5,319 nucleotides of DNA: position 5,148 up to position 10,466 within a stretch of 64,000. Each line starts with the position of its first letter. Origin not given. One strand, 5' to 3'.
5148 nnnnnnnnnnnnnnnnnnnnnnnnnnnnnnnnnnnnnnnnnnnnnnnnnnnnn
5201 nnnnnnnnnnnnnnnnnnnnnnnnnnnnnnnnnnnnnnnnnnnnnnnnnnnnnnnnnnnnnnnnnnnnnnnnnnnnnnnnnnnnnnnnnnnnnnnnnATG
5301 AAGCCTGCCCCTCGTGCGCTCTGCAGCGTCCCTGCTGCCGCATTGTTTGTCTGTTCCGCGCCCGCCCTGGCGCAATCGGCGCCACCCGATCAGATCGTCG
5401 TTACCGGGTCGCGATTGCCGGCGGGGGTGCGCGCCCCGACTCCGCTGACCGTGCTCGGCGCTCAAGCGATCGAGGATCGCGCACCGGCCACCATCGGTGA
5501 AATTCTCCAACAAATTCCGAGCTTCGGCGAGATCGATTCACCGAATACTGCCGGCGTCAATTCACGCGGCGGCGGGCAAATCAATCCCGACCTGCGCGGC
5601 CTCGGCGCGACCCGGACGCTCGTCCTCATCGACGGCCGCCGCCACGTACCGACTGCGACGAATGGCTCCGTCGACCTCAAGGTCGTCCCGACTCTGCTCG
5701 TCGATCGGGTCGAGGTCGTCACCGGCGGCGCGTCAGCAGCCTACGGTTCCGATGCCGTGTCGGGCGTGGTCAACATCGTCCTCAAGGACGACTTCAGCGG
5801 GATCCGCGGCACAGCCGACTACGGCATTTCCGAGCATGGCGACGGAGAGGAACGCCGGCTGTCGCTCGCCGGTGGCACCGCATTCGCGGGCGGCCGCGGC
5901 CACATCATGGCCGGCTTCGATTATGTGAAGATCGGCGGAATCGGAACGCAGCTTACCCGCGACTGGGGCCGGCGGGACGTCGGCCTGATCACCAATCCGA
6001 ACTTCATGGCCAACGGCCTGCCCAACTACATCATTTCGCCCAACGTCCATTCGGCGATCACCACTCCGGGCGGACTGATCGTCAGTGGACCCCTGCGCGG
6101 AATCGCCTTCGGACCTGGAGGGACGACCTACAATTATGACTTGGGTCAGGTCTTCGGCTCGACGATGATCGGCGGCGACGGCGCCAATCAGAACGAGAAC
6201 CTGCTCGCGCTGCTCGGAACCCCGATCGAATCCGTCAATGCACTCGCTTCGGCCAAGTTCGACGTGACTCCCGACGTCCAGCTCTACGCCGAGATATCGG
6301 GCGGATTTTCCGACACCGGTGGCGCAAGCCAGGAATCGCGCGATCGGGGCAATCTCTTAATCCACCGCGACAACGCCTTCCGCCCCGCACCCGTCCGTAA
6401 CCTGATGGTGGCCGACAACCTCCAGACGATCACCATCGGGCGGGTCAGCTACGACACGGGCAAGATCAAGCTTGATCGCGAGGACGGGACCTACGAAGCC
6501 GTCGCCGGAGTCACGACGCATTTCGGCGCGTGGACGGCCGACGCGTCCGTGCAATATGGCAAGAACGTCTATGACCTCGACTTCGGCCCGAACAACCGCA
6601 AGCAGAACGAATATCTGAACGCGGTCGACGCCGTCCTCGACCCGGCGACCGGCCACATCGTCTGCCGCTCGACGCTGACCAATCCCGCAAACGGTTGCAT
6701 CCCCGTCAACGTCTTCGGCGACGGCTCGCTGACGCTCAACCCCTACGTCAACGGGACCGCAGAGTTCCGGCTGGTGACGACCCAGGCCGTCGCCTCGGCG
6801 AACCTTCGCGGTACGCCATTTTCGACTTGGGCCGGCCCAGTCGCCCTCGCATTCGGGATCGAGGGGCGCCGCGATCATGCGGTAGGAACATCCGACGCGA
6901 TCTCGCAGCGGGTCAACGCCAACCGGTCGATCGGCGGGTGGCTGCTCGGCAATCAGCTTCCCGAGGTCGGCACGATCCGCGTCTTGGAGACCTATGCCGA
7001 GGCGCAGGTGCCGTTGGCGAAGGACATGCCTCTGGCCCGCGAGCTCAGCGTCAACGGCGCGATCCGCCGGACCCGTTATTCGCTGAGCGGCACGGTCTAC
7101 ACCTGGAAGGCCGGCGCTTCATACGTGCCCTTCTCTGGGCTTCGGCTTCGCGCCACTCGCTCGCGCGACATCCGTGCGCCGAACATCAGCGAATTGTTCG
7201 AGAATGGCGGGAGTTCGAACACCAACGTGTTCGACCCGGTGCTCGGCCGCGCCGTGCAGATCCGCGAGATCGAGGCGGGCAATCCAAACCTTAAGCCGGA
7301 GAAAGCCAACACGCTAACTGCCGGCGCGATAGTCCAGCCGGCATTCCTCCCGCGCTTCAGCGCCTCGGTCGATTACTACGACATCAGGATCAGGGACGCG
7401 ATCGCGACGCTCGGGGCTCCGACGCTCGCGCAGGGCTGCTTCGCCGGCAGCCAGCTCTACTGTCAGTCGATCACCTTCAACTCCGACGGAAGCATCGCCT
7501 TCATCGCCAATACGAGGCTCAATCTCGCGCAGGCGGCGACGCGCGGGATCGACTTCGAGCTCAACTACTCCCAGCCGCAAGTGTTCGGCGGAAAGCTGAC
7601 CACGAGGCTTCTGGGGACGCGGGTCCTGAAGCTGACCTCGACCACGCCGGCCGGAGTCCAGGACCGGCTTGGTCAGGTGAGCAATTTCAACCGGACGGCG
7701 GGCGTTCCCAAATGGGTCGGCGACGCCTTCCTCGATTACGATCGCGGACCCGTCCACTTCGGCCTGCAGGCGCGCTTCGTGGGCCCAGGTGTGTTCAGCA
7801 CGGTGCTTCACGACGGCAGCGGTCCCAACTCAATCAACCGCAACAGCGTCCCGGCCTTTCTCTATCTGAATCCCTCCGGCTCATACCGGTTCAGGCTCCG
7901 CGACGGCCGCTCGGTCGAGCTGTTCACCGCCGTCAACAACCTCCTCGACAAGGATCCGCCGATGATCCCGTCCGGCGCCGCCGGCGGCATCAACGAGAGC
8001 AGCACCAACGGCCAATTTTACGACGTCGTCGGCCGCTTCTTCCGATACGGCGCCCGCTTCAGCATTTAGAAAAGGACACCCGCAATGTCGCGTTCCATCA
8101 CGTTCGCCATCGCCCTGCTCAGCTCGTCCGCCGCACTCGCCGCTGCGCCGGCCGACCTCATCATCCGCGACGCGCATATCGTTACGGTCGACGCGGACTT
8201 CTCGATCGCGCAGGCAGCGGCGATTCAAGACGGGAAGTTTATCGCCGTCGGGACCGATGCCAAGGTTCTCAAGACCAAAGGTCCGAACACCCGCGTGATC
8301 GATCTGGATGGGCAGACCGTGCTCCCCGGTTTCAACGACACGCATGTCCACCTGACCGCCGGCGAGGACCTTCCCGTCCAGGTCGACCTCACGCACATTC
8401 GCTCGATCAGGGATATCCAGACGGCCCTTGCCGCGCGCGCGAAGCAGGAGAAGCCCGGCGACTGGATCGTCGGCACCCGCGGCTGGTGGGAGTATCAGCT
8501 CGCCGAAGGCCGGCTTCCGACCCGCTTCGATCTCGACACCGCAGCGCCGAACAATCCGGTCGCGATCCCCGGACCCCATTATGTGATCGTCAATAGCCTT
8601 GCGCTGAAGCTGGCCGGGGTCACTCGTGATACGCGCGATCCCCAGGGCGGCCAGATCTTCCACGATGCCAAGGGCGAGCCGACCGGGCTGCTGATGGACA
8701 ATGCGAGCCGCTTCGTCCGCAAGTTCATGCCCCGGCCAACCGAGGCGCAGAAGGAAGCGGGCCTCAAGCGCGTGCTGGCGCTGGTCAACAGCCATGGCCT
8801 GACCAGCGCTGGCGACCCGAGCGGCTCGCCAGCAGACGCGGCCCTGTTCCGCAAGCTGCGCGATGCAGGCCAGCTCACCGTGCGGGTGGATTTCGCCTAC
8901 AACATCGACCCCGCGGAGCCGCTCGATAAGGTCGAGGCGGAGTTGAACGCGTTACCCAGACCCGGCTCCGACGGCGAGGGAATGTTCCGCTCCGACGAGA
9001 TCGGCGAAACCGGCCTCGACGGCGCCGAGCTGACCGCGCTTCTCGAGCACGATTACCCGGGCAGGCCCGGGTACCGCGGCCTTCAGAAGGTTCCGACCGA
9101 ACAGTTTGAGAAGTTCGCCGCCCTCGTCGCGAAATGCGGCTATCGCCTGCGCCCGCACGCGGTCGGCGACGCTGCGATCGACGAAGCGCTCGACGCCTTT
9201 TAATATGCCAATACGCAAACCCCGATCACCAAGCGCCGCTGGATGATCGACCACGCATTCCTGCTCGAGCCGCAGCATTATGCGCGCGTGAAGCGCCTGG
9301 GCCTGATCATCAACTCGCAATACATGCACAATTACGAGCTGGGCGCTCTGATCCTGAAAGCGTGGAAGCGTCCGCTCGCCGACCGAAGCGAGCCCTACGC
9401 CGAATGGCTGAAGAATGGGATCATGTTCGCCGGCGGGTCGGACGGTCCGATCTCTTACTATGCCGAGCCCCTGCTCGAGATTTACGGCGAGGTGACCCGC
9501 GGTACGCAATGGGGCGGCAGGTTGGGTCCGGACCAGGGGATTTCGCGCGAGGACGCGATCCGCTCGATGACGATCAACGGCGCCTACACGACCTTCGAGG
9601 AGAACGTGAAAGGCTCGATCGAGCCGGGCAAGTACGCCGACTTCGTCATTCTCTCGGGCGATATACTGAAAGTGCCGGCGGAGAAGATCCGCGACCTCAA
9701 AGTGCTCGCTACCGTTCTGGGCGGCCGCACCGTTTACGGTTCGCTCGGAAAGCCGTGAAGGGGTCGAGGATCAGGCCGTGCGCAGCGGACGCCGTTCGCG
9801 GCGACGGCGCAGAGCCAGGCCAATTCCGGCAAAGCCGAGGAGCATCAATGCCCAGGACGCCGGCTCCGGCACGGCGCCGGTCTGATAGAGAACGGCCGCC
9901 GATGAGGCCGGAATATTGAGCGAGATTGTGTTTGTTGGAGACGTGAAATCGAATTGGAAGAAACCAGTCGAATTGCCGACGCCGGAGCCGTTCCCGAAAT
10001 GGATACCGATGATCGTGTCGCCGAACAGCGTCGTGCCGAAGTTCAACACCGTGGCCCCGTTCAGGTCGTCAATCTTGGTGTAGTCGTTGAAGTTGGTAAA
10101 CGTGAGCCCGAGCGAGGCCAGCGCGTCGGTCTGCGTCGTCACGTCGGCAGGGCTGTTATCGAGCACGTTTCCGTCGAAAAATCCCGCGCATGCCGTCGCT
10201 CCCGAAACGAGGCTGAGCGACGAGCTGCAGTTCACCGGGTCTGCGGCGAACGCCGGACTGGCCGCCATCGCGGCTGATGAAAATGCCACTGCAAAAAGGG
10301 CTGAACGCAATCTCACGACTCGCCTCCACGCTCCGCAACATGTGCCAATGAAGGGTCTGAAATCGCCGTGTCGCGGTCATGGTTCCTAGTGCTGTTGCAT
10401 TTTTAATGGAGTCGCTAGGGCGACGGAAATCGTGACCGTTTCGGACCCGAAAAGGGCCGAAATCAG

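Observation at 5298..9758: Candidate tryptophan-scavenging system: TBDR plus periplasmic YtcJ-like amidohydrolase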

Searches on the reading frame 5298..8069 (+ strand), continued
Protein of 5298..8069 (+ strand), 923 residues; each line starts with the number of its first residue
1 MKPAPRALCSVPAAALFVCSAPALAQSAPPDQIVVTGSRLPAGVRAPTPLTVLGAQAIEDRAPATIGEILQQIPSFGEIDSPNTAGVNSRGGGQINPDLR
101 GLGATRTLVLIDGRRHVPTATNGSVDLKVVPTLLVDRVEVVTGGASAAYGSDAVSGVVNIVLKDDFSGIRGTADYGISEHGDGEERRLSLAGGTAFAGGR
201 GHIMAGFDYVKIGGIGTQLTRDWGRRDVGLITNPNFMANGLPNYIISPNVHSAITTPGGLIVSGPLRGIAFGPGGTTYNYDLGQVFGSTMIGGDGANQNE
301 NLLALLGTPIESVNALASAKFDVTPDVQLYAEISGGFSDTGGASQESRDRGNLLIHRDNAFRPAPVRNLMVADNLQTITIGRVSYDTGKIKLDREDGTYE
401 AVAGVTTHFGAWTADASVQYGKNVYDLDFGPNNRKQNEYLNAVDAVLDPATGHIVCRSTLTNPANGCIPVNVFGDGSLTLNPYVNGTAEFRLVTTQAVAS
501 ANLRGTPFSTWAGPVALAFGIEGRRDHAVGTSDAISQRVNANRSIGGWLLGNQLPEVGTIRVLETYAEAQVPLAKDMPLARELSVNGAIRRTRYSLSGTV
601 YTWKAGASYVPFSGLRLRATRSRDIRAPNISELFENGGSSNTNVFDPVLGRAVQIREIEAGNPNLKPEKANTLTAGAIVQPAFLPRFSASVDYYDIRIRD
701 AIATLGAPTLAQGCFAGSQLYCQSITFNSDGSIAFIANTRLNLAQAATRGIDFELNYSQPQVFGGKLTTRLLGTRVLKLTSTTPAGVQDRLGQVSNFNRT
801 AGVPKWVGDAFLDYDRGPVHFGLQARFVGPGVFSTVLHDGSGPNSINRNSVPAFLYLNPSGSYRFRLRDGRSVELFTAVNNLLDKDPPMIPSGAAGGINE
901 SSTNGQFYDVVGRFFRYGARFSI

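Call 88: search_dna_similar(query=L010:6187-7857:+, collection=plasmids, mode=protein, max_evalue=1e-30, max_rows=25)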
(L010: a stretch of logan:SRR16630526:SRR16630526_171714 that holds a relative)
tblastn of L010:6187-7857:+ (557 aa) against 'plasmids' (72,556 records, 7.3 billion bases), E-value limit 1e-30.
Records with a match: 671; places in all: 830; records where one place covers at least 80% of the query: 670.
Best place of each record, by identity: <60% 671.
By first word of the organism name: Ralstonia 105; Rhizobium 103; Sinorhizobium 97; Pantoea 52; Pseudosulfitobacter 46; Streptomyces 24; Ensifer 21; Azospirillum 14; Shinella 13; Rahnella 11; and 74 more.
By predicted mobility (MOB-suite, as given by PLSDB): non-mobilizable 368; mobilizable 154; conjugative 149.
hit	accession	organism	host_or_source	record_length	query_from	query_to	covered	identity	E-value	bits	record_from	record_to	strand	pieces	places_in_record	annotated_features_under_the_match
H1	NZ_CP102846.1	Microvirga terrae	soil,soil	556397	29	553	94%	38.4%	4e-94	322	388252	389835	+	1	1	amidohydrolase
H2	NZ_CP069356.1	Microvirga sp. VF16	Vachellia farnesiana,Cell culture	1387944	29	553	94%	38.0%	2e-97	332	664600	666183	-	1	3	none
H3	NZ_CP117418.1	Novosphingobium humi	Single cell,Soil from military shooting ...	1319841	32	551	93%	35.6%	8e-71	254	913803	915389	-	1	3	none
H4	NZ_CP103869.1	Novosphingobium humi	pure culture,soil biofilm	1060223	32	551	93%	35.6%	2e-70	253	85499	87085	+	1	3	none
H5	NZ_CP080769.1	Cupriavidus pinatubonensis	genomic assembly,soil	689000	32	551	93%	34.7%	1e-82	289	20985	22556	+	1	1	amidohydrolase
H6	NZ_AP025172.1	Cupriavidus sp. P-10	-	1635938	29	551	94%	33.6%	3e-65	238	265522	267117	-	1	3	none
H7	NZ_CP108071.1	Streptomyces sp. NBC_00271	-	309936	28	553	94%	32.3%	2e-54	206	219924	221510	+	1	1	amidohydrolase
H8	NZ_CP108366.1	Streptomyces sp. NBC_01340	-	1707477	28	551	94%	32.4%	4e-56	211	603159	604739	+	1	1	none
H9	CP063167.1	Variovorax paradoxus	-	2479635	29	555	95%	32.0%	1e-52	201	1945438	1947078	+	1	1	amidohydrolase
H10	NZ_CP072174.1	Rhizobium sp. AB2/73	Phyla canescens,cell culture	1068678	32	553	94%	32.2%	6e-58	216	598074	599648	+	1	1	record has no annotation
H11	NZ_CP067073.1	Rhizobium sp. AB2/73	Phyla canescens,cell culture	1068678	32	553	94%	32.2%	6e-58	216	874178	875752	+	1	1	record has no annotation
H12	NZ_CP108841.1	Streptomyces chartreusis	-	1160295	42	553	92%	32.8%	7e-51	196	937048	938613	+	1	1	none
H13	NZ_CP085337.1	Haladaptatus halobius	cell culture,saline soil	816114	28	551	94%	32.1%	7e-58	216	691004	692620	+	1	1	amidohydrolase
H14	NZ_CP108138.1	Streptomyces sp. NBC_00184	-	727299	28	553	94%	31.9%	5e-54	205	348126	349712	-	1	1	amidohydrolase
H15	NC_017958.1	Tistrella mobilis KA081020-065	-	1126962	29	553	94%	32.0%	1e-57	216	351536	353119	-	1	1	record has no annotation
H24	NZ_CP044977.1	Hydrogenophaga sp. PBL-H3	-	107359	29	557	95%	31.6%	7e-54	204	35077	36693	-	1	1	amidohydrolase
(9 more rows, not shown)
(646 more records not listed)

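Call 89: get_annotated_region(hit=H3, flank=9000)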
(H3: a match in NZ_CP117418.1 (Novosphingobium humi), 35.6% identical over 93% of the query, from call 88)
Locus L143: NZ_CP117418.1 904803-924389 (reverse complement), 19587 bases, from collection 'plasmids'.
description: Novosphingobium humi strain KACC 19094 plasmid unnamed1, complete sequence
organism: Novosphingobium humi (NCBI taxid 2282397)
taxonomy: Bacteria; Pseudomonadota; Alphaproteobacteria; Sphingomonadales; Sphingomonadaceae; Novosphingobium; Novosphingobium humi
host: -; source: Single cell,Soil from military shooting range; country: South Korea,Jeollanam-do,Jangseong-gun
typing (MOB-suite, as given by PLSDB): non-mobilizable; mating-pair formation MPF_F
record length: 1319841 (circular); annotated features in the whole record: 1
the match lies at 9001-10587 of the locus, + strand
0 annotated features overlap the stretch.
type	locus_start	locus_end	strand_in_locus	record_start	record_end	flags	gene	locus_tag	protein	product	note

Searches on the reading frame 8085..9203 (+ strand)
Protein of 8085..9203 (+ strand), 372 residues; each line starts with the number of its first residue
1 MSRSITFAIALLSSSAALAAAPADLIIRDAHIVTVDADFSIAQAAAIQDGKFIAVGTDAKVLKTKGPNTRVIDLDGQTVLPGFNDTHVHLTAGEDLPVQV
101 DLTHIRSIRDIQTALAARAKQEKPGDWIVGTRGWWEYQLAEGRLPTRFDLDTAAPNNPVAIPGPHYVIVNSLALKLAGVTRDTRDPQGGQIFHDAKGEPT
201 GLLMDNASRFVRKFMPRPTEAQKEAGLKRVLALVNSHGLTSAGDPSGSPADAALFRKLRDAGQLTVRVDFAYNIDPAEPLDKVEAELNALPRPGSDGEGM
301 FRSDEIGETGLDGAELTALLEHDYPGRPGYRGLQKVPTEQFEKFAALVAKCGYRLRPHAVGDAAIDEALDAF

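Call 3: search_protein_families(library=pfam, proteins=[window:8085-9203:+], max_evalue=0.01)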
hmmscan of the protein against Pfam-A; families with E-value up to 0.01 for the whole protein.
window:8085-9203:+ (372 aa): 1 family
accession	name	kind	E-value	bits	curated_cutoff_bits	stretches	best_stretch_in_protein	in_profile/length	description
PF07969.17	Amidohydro_3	-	3.9e-56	191.9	29.7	1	70-372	1-295/472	Amidohydrolase family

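Call 11: search_protein_families(library=ncbifam, proteins=[window:8085-9203:+], max_evalue=0.001)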
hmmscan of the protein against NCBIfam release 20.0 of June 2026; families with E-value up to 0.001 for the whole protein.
window:8085-9203:+ (372 aa): 24 families
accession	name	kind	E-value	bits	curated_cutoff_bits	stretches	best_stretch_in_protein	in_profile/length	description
NF051886.1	XaaProDiPepCaul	equivalog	4.4e-08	32.6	500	1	41-117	16-91/398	Xaa-Pro dipeptidase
NF006056.0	PRK08204.1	subfamily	7.3e-07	28.3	391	1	25-91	5-68/449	hypothetical protein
TIGR03178.1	allantoinase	equivalog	1.7e-06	27.1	357.85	1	24-91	1-61/441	allantoinase AllB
NF006689.0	PRK09237.1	equivalog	2e-06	26.6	371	1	23-92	3-68/383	amidohydrolase/deacetylase family metallohydrolase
NF006560.0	PRK09061.1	subfamily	2.3e-06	26.2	340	1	10-92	13-89/517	amidohydrolase family protein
NF005557.0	PRK07228.1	equivalog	2.9e-06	26.3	522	1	24-91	2-66/445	5'-deoxyadenosine deaminase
TIGR03314.1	Se_ssnA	subfamily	3.7e-06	26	455.5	1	25-111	1-88/441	putative selenium metabolism protein SsnA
NF004701.0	PRK06038.1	equivalog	4e-06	25.8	609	1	23-91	4-67/432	N-ethylammeline chlorohydrolase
TIGR01224.1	hutI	equivalog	6.4e-06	25.2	298.15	1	43-93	4-52/377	imidazolonepropionase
NF007457.0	PRK10027.1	equivalog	7.3e-06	24.4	768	1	19-101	26-104/588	adenine deaminase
NF004839.0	PRK06189.1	equivalog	1.9e-05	23.5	631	1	24-91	4-64/451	allantoinase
NF006679.0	PRK09228.1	subfamily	3e-05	22.9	351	1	44-90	33-79/433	guanine deaminase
NF005540.0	PRK07203.1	equivalog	3.5e-05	22.6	444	1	25-91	2-69/444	putative aminohydrolase SsnA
TIGR02033.1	D-hydantoinase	equivalog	3.6e-05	22.9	393.25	1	26-92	2-62/454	dihydropyrimidinase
NF009060.0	PRK12394.1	equivalog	4.8e-05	22.3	442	1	23-103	3-79/381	metallo-dependent hydrolase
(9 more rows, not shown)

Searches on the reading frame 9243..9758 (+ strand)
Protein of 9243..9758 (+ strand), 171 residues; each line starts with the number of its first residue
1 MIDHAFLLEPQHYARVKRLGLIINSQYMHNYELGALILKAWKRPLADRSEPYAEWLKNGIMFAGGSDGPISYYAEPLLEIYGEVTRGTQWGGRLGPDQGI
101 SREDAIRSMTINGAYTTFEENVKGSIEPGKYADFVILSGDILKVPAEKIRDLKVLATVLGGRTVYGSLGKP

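Call 3: search_protein_families(library=pfam, proteins=[window:9243-9758:+], max_evalue=0.01)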
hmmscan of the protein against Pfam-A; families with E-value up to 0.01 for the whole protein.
window:9243-9758:+ (171 aa): 2 families
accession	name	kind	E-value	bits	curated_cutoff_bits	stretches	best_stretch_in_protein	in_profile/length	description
PF07969.17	Amidohydro_3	-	6.9e-34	118.6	29.7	1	2-165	310-472/472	Amidohydrolase family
PF01979.26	Amidohydro_1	-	5.5e-12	46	25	1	45-164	228-345/345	Amidohydrolase family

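Call 11: search_protein_families(library=ncbifam, proteins=[window:9243-9758:+], max_evalue=0.001)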
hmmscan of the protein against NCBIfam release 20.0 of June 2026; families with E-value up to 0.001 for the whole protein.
window:9243-9758:+ (171 aa): 3 families
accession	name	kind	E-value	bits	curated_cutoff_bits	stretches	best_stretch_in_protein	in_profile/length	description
NF006056.0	PRK08204.1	subfamily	1.1e-05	24.5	391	1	95-142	337-384/449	hypothetical protein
NF051886.1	XaaProDiPepCaul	equivalog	0.0002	20.5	500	1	99-163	335-395/398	Xaa-Pro dipeptidase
NF006549.0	PRK09045.1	equivalog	0.00062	18.5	540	1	54-138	297-379/444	TRZ/ATZ family hydrolase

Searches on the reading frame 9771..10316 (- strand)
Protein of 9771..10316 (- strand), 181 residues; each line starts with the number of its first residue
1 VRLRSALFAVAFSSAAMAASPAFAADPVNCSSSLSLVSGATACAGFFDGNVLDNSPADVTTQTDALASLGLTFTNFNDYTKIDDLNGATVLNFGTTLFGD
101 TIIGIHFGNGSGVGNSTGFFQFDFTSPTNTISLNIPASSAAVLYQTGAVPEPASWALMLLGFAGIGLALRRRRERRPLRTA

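Call 3: search_protein_families(library=pfam, proteins=[window:9771-10316:-], max_evalue=0.01)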
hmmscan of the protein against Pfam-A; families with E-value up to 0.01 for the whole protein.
window:9771-10316:- (181 aa): 1 family
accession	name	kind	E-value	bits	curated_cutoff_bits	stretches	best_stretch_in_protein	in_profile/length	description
PF07589.16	PEP-CTERM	-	1.3e-07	31.8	20.7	1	148-172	1-24/24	PEP-CTERM motif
